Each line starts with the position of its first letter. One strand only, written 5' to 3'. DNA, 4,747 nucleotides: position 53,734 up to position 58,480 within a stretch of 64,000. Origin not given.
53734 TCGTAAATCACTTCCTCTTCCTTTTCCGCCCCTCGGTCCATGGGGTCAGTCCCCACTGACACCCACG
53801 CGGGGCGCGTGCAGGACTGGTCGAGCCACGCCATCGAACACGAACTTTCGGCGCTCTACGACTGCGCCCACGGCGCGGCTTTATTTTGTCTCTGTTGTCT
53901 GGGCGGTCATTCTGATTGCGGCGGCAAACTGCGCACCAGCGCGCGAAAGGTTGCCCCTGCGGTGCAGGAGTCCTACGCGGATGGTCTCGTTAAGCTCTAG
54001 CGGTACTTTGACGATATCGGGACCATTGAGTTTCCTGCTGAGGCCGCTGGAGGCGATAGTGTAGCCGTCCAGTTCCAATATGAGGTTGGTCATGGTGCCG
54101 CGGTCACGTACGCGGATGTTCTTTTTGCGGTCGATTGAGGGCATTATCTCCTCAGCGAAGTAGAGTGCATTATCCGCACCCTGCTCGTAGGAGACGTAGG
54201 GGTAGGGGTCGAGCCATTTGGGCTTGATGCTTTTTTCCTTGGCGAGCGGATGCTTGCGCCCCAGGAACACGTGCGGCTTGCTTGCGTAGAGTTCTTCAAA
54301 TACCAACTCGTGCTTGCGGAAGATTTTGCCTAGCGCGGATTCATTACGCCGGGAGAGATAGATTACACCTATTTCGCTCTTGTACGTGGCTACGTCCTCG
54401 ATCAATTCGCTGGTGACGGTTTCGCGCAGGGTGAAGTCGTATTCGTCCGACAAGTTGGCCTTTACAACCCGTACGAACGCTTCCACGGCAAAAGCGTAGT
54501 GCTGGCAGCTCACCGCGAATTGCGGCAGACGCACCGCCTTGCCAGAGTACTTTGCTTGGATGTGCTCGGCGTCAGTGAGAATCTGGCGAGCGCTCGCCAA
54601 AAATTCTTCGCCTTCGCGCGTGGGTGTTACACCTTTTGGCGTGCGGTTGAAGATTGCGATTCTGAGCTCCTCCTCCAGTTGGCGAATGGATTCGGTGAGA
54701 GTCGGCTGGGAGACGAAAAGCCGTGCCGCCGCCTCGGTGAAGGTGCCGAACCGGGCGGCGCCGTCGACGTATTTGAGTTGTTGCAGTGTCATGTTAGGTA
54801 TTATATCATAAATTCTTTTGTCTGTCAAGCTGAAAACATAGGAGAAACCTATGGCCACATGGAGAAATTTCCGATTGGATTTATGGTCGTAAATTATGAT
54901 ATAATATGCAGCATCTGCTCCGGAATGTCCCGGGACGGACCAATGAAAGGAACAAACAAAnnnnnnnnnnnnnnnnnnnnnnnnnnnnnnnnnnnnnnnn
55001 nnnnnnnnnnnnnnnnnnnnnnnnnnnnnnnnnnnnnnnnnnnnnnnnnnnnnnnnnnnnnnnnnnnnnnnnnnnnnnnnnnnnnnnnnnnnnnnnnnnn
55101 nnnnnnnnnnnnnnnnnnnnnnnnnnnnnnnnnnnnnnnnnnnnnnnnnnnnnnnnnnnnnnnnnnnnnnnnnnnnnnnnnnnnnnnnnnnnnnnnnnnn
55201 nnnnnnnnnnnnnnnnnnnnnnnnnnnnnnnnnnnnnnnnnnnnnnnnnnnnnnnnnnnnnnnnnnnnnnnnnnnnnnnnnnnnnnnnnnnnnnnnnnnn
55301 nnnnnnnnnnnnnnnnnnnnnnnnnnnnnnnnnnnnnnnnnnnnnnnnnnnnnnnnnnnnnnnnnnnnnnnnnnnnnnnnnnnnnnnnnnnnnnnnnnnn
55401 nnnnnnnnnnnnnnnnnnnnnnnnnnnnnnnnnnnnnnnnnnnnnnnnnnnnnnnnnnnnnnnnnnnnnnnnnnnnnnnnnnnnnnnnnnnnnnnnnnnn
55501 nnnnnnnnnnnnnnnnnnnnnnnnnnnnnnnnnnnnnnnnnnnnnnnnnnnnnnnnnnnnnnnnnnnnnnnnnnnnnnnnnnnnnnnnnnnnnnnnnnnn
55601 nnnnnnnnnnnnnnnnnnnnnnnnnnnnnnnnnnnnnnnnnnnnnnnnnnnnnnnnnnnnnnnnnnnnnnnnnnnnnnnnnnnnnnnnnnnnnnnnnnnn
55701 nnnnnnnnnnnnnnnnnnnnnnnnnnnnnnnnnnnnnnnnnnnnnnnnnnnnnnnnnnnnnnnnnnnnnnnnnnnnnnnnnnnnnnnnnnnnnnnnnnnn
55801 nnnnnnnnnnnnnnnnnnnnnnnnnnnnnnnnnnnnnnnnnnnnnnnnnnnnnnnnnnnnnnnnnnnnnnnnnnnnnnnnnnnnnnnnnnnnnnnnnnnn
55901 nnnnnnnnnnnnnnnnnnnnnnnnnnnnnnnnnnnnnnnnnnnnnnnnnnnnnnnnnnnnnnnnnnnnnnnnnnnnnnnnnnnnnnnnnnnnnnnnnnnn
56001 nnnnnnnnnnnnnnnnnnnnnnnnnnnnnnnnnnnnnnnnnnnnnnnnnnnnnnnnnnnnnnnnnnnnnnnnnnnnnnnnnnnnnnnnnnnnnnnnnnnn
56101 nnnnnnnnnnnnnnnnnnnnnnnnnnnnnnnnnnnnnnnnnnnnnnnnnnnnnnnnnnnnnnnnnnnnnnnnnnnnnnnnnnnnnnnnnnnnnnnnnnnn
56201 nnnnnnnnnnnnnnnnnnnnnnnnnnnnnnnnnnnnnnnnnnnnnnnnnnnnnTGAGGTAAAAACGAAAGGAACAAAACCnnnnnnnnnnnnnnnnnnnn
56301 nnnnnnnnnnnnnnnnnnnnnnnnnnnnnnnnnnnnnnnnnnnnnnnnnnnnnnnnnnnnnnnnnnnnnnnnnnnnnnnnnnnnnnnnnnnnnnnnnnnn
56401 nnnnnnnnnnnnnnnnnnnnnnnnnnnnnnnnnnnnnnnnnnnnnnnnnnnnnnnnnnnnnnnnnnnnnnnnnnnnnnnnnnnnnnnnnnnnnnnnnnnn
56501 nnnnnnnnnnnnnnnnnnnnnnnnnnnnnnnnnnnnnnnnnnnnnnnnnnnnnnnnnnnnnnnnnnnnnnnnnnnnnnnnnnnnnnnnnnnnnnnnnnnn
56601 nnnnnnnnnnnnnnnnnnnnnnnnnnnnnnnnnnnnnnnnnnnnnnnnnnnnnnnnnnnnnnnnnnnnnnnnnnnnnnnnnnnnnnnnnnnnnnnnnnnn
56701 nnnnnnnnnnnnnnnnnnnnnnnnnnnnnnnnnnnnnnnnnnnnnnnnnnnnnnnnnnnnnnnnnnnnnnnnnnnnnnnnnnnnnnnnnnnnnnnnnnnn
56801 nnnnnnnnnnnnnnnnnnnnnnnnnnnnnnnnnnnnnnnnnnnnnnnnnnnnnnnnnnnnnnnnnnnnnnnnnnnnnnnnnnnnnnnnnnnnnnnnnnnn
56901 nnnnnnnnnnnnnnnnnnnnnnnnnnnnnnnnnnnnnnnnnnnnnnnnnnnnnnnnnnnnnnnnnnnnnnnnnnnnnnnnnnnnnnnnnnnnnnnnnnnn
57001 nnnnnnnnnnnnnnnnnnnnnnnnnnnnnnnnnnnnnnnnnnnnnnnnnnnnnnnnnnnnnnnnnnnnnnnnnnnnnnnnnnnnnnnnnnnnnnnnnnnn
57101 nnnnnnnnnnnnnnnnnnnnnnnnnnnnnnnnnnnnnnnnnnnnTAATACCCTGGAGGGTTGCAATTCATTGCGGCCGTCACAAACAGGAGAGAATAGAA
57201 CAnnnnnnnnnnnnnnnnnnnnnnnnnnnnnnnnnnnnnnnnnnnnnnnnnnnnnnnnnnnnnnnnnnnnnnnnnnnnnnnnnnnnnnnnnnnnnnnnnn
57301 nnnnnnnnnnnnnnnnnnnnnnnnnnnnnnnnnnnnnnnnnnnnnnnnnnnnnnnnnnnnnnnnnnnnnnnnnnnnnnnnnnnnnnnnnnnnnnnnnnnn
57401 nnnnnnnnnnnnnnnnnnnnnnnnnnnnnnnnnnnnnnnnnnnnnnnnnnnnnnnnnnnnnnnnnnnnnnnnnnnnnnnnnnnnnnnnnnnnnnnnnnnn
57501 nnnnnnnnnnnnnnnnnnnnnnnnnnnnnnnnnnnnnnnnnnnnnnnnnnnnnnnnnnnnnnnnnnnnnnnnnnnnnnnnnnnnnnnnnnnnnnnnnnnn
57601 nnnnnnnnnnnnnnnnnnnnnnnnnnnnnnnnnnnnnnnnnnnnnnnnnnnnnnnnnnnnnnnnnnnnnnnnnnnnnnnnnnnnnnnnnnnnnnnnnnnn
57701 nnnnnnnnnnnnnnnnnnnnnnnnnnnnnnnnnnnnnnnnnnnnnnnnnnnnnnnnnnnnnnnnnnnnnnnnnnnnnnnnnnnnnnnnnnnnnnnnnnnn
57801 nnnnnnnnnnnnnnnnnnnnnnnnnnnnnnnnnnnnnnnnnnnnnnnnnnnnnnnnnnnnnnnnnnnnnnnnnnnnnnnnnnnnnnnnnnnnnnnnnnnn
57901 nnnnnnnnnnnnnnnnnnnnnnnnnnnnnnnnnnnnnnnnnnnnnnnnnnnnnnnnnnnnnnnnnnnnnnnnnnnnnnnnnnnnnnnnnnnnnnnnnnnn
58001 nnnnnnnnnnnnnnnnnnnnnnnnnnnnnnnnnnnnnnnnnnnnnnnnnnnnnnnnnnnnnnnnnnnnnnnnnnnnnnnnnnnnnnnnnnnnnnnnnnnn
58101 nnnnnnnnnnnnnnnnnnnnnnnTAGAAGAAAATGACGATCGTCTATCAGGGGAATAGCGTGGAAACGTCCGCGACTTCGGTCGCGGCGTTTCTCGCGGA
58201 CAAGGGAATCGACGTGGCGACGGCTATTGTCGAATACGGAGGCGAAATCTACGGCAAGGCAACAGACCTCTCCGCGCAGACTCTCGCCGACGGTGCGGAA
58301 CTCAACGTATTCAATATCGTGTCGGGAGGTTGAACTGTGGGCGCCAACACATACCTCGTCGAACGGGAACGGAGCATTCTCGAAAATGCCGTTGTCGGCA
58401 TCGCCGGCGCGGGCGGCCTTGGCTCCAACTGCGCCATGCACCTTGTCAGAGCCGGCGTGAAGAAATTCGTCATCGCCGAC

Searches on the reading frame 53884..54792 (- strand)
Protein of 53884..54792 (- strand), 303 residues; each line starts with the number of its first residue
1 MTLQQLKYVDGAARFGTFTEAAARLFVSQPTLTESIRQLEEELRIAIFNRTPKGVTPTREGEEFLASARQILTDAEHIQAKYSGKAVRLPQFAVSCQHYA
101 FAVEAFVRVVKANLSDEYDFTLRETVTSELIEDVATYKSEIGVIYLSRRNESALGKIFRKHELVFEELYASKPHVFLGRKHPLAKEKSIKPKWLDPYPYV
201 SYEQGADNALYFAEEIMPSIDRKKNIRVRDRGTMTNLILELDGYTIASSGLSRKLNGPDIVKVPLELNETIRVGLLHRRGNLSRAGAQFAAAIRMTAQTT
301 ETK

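Call 4: search_protein_families(library=ncbifam, proteins=[window:53884-54792:-], max_evalue=0.001)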
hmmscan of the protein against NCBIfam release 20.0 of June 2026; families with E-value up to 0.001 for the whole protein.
window:53884-54792:- (303 aa): 48 families (the best 25 are shown)
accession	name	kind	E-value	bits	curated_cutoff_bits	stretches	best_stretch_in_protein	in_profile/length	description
TIGR03339.1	phn_lysR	subfamily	1.3e-22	80.4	341.1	1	5-247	1-233/279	aminoethylphosphonate catabolism associated LysR family transcriptional regulator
NF040786.1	LysR_Sec_metab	equivalog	1.7e-17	63.4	250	1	1-211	1-205/298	selenium metabolism-associated LysR family transcriptional regulator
NF009327.0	PRK12684.1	subfamily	6.1e-17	61.8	402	1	1-205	1-200/313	CysB family HTH-type transcriptional regulator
NF045775.1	acetoin_reg_AlsR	exception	3.2e-16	59.7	430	1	1-211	1-203/290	acetoin biosynthesis transcriptional regulator AlsR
NF047520.1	trans_act_CidR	equivalog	3.3e-16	59.3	415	1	1-195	1-187/292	cidABC operon transcriptional activator CidR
NF007385.0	PRK09906.1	equivalog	7.7e-16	58.1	356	1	1-210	1-201/296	DNA-binding transcriptional regulator HcaR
NF008416.0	PRK11242.1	equivalog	1.1e-15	57.7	277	1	1-76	1-76/300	transcriptional regulator CynR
TIGR02424.1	TF_pcaQ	equivalog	5.5e-15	55.1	303.8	1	12-75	14-77/300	pca operon transcription factor PcaQ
NF053705.1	TransRegGltCGpos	equivalog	2.2e-14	53.4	350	1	1-205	1-198/300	glutamate biosynthesis transcriptional regulator GltC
NF047354.1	trans_reg_GltC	equivalog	2.4e-14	53.6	300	1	1-269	1-259/290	glutamate biosynthesis transcriptional regulator GltC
NF045990.1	TransRegCbbRRhodb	equivalog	3.4e-14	52.6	450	1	1-206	6-204/304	LysR family regulator CbbR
NF008352.0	PRK11139.1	subfamily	2.6e-13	49.7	288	1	3-79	8-84/305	transcriptional regulator GcvA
TIGR03418.1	chol_sulf_TF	equivalog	2.9e-13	49.5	324.8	1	2-102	2-100/291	choline sulfate utilization transcriptional regulator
NF009326.0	PRK12681.1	equivalog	3.8e-13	49.6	436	1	1-206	1-201/324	HTH-type transcriptional regulator CysB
NF008294.1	PRK11074.1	equivalog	5.6e-13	48.9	345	1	4-82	5-83/300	DNA-binding transcriptional activator PunR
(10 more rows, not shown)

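Call 5: search_protein_families(library=pfam, proteins=[window:53884-54792:-], max_evalue=0.01)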
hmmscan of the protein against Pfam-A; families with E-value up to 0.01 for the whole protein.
window:53884-54792:- (303 aa): 2 families
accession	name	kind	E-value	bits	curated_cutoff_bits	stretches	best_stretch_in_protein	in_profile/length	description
PF00126.33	HTH_1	-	6.5e-18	64.9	26.6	1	3-62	1-60/60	Bacterial regulatory helix-turn-helix protein, lysR family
PF03466.25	LysR_substrate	-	3.2e-10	40.2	28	1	119-294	36-205/209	LysR substrate binding domain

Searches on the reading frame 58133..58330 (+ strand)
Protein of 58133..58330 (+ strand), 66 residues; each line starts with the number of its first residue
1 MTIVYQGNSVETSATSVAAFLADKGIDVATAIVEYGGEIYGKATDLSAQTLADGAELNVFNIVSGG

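Call 4: search_protein_families(library=ncbifam, proteins=[window:58133-58330:+], max_evalue=0.001)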
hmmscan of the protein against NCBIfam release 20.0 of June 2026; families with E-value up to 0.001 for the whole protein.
window:58133-58330:+ (66 aa): 1 family
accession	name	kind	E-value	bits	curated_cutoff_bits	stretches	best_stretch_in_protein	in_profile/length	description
TIGR01683.1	thiS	equivalog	6e-05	23.3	37.45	1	7-66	5-64/64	sulfur carrier protein ThiS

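Call 5: search_protein_families(library=pfam, proteins=[window:58133-58330:+], max_evalue=0.01)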
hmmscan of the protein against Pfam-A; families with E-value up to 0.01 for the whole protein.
window:58133-58330:+ (66 aa): 1 family
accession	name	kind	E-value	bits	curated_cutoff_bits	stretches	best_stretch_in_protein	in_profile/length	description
PF02597.26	ThiS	-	0.0015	19.4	22.5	1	9-66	16-76/76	ThiS family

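Call 70: search_solved_structures(query=A3, max_evalue=1)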
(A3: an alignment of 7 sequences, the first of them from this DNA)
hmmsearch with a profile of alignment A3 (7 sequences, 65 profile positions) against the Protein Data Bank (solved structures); distinct sequences matched with E-value up to 1: 6.
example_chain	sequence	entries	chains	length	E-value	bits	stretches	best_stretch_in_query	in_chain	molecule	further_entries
2k5p_A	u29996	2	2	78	0.00032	23.9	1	14-65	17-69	thiamine-biosynthesis protein | Thiamine-biosynthesis protein ThiS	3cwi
5xw3_A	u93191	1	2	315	0.1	15.9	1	18-47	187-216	O-acetylserine lyase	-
1tyg_B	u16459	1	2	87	0.19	15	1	12-65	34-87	yjbS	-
5b1i_A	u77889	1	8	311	0.66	13.3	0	15-49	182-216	Cystathionine beta-synthase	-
5b1h_A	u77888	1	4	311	0.69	13.2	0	15-49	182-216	Cystathionine beta-synthase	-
5lda_B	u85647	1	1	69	0.87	12.9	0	16-65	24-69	SAMP2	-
